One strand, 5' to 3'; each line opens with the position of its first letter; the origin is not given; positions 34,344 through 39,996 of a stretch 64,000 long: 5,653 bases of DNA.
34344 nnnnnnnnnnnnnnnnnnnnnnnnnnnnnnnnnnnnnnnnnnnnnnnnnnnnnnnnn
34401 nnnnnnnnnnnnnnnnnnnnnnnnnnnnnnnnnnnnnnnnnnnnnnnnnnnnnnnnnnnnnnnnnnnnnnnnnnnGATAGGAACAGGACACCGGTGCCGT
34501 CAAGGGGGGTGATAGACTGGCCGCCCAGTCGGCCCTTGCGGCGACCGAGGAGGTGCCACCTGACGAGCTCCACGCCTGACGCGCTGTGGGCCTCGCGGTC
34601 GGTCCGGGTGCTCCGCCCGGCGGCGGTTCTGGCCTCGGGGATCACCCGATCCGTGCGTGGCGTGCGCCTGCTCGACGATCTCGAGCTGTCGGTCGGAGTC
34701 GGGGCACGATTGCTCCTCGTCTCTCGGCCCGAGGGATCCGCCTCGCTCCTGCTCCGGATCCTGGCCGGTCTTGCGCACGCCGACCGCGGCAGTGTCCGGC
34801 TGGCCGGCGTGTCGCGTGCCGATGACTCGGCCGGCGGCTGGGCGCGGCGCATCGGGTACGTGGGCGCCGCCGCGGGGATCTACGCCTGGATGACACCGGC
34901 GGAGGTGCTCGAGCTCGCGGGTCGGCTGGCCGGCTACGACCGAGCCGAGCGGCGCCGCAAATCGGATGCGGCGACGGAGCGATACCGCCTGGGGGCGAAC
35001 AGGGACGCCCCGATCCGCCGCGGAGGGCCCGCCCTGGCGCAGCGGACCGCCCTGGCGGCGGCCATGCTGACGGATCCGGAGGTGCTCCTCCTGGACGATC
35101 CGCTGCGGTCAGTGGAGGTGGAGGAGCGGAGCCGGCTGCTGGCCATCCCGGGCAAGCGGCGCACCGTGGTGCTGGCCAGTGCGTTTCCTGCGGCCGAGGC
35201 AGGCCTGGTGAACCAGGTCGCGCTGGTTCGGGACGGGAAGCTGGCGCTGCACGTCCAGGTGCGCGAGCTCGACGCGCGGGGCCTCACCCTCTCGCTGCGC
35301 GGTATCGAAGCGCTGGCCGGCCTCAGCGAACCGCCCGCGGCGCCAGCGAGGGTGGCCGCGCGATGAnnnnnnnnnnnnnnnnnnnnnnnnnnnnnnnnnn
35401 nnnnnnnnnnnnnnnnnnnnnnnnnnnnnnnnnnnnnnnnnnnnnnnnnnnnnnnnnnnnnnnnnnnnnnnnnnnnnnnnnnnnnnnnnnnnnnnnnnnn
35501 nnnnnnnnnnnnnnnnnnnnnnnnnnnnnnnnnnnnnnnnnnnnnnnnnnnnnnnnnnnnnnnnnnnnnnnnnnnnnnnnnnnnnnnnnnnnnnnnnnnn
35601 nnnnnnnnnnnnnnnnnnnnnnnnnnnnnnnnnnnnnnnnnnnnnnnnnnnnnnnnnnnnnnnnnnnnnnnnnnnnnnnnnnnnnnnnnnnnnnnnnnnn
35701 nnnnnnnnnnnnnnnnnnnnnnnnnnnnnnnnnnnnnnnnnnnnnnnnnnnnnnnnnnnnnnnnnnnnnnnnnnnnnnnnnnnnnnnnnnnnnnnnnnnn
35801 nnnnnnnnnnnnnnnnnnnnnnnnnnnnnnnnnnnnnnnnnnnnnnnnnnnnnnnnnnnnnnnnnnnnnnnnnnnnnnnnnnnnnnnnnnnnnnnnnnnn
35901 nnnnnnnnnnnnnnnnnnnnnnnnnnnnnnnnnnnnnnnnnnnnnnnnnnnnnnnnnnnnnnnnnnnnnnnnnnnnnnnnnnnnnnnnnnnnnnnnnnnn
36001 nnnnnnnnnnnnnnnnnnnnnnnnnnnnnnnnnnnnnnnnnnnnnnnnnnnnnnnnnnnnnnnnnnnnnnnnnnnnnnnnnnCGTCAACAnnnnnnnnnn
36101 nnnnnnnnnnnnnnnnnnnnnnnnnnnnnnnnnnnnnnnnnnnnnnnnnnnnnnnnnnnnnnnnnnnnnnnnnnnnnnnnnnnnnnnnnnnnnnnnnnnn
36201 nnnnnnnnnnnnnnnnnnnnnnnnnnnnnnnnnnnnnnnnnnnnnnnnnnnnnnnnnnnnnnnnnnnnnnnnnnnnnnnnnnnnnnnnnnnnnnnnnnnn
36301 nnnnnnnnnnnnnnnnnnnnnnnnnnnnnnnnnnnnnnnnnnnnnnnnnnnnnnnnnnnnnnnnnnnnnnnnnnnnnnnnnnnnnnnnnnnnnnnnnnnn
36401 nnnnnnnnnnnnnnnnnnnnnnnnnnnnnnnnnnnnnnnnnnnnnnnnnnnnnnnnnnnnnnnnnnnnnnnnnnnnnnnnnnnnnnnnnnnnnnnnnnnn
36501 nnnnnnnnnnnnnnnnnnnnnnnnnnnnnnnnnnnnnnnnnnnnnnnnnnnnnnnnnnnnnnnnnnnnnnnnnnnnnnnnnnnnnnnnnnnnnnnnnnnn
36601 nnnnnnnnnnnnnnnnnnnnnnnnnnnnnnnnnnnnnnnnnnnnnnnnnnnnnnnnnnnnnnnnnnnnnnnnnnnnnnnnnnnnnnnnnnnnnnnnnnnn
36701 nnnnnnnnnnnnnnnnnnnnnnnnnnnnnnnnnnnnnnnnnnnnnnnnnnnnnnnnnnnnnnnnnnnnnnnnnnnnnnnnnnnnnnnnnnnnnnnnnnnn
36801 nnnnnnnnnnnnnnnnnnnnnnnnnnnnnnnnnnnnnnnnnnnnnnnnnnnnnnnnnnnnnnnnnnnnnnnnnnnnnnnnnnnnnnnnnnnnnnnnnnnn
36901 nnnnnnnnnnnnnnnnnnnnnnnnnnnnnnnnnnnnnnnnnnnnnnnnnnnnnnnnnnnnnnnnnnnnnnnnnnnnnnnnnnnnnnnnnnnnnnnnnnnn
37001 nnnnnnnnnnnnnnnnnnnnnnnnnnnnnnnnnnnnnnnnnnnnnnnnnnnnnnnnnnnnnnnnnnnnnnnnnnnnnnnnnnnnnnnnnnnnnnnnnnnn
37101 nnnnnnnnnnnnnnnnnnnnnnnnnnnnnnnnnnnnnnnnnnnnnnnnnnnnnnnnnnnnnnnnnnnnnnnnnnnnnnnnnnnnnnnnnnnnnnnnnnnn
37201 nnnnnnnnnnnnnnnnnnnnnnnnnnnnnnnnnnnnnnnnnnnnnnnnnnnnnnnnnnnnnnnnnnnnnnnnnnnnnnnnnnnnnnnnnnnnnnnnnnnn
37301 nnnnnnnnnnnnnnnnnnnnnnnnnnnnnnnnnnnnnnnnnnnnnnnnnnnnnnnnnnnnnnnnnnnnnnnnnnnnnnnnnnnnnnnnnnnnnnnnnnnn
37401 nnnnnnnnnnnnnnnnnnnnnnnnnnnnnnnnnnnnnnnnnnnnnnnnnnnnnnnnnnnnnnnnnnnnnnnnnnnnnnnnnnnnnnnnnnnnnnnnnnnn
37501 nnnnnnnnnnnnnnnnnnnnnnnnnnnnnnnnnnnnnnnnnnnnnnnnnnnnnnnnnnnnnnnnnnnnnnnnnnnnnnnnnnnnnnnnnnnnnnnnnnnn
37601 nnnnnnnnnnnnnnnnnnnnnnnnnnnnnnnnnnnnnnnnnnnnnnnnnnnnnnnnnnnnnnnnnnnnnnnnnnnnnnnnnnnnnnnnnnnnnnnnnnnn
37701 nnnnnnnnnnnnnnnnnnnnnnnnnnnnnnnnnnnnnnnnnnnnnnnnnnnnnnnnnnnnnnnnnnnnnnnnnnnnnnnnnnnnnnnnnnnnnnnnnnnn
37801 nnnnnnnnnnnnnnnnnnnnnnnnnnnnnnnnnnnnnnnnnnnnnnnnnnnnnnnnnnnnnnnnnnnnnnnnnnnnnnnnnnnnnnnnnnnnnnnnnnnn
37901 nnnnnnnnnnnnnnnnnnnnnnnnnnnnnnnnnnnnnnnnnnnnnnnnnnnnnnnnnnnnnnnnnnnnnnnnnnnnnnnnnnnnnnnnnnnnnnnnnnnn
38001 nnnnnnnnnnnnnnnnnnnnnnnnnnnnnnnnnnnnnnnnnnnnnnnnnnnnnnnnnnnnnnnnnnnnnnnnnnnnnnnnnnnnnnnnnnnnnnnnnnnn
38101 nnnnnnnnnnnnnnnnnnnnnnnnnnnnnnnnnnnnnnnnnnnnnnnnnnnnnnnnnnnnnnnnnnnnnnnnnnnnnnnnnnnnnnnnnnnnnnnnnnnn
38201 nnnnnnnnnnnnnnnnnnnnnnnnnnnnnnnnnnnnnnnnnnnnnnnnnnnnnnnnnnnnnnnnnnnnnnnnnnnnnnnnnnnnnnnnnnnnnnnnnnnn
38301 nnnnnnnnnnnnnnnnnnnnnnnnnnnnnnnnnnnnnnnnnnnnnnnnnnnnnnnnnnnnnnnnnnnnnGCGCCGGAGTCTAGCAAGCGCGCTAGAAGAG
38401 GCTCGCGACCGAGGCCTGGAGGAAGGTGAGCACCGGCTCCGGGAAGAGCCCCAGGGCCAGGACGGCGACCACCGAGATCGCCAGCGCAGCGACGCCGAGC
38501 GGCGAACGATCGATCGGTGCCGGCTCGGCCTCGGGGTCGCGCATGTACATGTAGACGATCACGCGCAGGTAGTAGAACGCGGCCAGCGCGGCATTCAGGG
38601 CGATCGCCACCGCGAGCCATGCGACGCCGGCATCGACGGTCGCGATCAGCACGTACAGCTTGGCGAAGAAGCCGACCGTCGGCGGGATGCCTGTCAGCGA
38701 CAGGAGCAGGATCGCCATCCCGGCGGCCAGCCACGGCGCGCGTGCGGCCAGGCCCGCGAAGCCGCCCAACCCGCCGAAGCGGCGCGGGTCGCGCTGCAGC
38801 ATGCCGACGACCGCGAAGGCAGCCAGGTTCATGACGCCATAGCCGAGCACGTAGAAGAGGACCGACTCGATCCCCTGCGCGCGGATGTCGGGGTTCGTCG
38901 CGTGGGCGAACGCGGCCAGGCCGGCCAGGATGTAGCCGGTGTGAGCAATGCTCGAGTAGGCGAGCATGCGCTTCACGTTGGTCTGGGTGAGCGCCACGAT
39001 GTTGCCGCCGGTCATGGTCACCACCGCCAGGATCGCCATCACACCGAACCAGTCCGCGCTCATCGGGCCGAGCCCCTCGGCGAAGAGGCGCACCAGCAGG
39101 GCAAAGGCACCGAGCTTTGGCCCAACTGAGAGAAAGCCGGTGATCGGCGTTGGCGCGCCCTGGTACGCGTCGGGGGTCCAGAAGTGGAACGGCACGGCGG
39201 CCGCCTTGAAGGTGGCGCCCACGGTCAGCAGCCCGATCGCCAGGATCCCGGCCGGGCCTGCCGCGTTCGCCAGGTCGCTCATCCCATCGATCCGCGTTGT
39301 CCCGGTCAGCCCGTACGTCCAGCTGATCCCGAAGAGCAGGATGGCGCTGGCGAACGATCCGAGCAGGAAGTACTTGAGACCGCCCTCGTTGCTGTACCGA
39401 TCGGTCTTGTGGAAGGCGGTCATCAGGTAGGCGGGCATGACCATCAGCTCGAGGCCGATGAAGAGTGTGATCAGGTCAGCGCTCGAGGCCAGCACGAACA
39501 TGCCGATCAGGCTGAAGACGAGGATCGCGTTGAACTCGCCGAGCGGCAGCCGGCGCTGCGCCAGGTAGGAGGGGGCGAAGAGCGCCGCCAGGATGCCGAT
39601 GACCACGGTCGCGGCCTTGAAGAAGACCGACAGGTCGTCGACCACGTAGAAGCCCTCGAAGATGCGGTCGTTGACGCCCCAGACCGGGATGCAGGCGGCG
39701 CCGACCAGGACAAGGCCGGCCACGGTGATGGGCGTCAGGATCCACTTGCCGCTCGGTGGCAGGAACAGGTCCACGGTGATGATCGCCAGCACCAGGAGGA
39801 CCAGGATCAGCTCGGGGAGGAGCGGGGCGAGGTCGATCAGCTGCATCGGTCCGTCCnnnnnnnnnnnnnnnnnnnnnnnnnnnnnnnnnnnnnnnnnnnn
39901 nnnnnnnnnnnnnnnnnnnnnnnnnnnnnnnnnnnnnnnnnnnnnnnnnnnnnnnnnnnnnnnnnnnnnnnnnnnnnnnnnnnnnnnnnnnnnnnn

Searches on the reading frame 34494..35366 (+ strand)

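Call 52: search_protein_families(library=pfam, proteins=[window:34494-35366:+], max_evalue=0.00001)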
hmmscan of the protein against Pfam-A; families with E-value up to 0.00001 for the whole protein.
window:34494-35366:+ (290 aa): 1 family
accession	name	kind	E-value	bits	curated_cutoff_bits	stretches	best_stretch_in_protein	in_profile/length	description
PF00005.33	ABC_tran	-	6.2e-10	40.2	25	1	83-204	24-136/137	ABC transporter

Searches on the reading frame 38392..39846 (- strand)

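Call 18: search_protein_families(library=pfam, proteins=[window:38392-39846:-], max_evalue=0.00001)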
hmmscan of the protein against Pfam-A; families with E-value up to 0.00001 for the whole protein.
window:38392-39846:- (484 aa): 1 family
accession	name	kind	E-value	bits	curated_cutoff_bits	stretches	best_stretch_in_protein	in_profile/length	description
PF00361.26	Proton_antipo_M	-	1e-69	235.4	21.5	1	122-418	1-290/294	NADH:quinone oxidoreductase/Mrp antiporter, TM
